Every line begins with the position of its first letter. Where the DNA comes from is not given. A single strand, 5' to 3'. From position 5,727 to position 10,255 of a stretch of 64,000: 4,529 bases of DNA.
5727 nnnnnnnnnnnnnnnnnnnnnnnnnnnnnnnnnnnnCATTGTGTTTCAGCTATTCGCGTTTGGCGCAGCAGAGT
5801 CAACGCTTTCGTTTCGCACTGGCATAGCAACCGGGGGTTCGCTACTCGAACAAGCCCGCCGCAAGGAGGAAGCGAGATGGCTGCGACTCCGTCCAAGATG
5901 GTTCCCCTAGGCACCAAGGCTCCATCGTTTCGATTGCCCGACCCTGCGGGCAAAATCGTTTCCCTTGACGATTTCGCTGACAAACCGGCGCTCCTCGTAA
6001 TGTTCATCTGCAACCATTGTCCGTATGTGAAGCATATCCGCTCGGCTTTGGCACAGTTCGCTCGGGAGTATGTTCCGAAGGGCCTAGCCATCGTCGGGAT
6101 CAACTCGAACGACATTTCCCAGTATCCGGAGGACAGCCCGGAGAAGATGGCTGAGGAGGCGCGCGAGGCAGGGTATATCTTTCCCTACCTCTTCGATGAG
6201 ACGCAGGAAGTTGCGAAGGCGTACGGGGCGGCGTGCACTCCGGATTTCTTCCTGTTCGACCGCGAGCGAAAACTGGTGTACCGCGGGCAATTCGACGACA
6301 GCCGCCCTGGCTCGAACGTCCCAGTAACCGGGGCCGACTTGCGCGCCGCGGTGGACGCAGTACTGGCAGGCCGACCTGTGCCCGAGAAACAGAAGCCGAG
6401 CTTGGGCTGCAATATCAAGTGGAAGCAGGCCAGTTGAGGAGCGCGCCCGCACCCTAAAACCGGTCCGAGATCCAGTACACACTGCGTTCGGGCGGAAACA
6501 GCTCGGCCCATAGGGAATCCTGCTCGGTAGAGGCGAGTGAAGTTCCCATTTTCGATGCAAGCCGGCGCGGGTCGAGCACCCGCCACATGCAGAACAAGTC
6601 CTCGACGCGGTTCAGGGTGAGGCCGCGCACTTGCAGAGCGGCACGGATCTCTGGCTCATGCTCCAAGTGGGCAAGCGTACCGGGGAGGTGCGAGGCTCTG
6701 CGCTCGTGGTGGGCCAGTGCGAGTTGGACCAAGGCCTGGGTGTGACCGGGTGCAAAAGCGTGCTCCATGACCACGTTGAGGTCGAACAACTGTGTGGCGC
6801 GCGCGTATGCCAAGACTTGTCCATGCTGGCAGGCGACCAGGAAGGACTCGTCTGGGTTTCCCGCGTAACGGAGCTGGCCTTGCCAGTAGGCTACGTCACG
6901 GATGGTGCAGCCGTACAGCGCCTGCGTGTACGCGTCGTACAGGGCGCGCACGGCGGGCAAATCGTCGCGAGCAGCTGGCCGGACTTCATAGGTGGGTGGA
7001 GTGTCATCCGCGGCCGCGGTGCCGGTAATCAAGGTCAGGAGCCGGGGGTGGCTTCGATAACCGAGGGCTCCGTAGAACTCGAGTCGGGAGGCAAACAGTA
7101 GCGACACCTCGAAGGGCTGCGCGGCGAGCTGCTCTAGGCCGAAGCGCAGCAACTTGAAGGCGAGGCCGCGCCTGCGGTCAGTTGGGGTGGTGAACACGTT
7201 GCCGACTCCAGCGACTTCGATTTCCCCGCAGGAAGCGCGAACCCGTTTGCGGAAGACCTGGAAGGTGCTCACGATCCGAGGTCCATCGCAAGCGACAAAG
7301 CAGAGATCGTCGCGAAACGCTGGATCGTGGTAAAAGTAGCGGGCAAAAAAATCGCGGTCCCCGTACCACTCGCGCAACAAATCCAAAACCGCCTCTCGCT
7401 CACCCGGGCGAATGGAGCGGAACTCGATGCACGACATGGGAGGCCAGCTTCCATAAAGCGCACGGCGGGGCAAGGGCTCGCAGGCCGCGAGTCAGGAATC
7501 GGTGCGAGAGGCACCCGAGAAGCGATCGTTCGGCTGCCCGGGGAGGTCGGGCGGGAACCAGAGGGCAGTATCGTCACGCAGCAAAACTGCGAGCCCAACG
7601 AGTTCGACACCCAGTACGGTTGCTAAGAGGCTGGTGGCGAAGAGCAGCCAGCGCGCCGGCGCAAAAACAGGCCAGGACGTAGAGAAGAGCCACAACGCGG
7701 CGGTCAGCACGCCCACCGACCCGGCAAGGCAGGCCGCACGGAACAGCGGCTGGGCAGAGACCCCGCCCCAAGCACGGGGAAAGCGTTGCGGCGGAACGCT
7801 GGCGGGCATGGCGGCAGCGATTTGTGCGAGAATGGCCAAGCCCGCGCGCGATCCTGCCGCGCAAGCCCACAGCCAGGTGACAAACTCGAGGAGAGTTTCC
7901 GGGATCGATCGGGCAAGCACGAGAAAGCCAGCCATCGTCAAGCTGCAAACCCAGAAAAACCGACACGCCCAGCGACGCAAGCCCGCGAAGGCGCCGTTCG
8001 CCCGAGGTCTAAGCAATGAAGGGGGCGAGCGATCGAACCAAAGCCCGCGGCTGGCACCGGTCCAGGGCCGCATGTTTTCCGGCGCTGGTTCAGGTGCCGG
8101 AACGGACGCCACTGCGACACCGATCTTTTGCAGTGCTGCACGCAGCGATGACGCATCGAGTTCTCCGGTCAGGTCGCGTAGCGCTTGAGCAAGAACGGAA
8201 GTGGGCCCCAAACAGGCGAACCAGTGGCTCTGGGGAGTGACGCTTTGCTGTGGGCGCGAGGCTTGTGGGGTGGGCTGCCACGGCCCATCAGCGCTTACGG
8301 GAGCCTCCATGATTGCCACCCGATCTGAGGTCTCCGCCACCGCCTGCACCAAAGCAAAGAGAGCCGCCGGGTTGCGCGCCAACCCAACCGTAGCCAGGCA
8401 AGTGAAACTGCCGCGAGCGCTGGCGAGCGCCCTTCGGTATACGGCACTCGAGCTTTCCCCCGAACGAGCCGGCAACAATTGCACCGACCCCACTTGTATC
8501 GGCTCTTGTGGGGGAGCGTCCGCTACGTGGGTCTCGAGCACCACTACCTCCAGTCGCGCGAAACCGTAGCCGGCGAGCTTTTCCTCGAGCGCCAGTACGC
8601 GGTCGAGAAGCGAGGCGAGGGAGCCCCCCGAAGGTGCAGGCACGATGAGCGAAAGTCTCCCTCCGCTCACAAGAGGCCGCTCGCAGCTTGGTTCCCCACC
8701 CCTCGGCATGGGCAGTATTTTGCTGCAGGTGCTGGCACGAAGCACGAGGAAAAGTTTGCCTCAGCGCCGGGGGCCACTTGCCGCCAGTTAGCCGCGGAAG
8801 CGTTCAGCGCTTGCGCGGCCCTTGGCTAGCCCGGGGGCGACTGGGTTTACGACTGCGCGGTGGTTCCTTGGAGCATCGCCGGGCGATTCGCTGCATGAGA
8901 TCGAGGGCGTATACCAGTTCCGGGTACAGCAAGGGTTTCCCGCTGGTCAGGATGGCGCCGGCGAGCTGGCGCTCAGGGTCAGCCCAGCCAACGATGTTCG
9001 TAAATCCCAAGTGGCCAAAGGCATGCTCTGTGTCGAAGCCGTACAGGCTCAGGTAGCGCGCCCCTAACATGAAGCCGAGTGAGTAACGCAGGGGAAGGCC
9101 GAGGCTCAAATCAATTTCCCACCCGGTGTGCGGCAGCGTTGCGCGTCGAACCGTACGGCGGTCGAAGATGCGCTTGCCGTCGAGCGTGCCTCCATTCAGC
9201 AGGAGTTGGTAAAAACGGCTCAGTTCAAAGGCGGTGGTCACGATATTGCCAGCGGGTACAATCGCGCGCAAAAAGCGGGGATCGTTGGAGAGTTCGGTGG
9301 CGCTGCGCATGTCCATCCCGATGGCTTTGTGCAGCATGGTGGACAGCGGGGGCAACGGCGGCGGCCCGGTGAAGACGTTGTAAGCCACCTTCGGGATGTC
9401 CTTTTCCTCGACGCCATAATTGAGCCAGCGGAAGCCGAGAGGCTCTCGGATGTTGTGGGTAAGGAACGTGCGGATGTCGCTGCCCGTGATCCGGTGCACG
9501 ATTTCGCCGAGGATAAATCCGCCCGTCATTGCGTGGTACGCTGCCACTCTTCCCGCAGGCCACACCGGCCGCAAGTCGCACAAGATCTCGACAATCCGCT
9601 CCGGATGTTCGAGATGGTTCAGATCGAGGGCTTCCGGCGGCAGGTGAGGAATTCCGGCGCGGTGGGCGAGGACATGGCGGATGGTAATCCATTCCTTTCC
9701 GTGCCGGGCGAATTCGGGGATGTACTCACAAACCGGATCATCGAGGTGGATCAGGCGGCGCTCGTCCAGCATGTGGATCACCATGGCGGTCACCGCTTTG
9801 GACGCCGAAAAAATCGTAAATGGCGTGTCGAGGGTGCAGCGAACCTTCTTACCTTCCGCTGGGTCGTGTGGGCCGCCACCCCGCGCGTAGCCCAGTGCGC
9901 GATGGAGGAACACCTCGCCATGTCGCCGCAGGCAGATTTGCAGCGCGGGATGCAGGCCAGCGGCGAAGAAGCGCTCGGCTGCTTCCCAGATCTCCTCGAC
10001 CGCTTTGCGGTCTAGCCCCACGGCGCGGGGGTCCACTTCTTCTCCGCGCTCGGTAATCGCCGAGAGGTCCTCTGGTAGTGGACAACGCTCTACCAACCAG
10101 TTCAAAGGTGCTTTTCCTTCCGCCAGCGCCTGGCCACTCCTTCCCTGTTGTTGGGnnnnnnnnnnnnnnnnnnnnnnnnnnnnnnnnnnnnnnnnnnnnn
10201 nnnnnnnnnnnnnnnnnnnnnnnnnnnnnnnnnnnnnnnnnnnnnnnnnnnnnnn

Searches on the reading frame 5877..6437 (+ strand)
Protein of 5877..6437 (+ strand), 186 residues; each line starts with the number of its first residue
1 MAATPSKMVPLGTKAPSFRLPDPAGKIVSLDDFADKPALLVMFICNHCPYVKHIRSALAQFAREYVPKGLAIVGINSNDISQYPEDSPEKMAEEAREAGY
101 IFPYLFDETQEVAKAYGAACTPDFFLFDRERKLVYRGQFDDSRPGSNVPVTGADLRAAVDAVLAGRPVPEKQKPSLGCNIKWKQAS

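Call 57: search_protein_families(library=pfam, proteins=[window:5877-6437:+], max_evalue=0.0001)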
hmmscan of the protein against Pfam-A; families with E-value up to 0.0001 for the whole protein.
window:5877-6437:+ (186 aa): 4 families
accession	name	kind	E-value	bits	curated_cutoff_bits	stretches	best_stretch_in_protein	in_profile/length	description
PF00578.27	AhpC-TSA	-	9.6e-23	80.9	26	1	12-135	2-123/124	AhpC/TSA family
PF08534.16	Redoxin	-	3.2e-21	76.1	26.6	1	12-149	3-142/148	Redoxin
PF13905.12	Thioredoxin_8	-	3.4e-05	24.5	27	1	39-132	4-93/94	Thioredoxin-like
PF13098.12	Thioredoxin_2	-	7.7e-05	23.4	27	0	36-138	5-94/104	Thioredoxin-like domain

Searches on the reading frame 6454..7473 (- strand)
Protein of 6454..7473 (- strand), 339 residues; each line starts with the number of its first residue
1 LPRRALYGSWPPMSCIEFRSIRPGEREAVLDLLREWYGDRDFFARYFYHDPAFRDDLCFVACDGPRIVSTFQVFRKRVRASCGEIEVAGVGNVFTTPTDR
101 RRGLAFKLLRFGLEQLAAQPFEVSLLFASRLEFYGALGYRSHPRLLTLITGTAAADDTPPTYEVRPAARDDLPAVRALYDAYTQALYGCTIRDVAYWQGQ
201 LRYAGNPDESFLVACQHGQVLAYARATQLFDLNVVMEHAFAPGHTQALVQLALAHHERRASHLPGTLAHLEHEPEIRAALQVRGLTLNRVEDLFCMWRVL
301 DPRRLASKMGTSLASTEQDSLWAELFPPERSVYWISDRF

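Call 57: search_protein_families(library=pfam, proteins=[window:6454-7473:-], max_evalue=0.0001)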
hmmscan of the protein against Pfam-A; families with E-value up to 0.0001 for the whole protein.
window:6454-7473:- (339 aa): 2 families
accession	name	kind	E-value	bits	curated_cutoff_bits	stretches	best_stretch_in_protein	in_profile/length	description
PF13527.13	Acetyltransf_9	-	1e-19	71.2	25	1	18-140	2-125/127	Acetyltransferase (GNAT) domain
PF00583.31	Acetyltransf_1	-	3.8e-07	30.8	20.7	0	31-123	6-95/116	Acetyltransferase (GNAT) family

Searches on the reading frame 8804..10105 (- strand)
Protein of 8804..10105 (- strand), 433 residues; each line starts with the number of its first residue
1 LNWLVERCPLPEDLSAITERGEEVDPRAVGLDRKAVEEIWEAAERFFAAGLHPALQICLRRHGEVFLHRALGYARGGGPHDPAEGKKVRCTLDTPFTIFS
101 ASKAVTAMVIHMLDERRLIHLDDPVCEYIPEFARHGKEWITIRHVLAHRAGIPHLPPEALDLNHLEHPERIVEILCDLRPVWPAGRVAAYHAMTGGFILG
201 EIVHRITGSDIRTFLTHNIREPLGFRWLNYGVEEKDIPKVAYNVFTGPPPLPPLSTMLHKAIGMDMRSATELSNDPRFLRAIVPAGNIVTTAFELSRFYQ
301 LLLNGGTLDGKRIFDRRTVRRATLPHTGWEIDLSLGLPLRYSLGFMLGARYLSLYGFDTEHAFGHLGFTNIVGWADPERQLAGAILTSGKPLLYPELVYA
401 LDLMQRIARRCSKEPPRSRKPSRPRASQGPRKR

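Call 57: search_protein_families(library=pfam, proteins=[window:8804-10105:-], max_evalue=0.0001)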
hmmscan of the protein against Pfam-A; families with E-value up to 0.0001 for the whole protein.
window:8804-10105:- (433 aa): 1 family
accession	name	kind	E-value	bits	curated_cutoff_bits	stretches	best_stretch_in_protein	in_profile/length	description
PF00144.29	Beta-lactamase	-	7.7e-60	203.2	27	1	45-391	3-312/329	Beta-lactamase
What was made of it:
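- Tried and rejected: The third exact promoter match (9827-9852) lies inside a beta-lactamase-family ORF (call 57) and is treated as chance.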
